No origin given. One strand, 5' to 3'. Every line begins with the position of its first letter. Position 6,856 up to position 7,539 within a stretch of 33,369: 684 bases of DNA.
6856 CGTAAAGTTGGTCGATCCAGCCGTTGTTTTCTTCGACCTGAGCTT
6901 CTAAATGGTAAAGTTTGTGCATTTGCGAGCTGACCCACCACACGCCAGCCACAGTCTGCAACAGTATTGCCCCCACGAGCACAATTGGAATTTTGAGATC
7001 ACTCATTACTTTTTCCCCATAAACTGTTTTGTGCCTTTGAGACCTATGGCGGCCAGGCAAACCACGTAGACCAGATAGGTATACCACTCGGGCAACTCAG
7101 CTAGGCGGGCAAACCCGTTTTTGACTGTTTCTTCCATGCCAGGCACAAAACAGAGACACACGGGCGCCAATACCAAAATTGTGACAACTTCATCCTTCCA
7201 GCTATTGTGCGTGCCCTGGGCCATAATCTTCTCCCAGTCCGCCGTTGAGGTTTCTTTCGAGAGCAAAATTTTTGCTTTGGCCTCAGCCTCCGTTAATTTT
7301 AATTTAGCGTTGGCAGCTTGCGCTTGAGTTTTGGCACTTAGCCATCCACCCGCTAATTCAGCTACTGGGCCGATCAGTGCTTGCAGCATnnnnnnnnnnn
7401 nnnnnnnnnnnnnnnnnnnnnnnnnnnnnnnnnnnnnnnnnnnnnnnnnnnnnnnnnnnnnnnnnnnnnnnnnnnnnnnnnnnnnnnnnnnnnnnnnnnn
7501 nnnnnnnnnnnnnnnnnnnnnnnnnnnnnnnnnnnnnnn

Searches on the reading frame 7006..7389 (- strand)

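Call 11: search_protein_families(library=phrogs, proteins=[window:7006-7389:-], max_evalue=0.001)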
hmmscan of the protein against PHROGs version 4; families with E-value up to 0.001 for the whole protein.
window:7006-7389:- (127 aa): 1 family
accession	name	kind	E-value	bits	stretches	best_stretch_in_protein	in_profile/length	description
phrog_2524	-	unknown function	1.6e-25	90.6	1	1-126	4-127/142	-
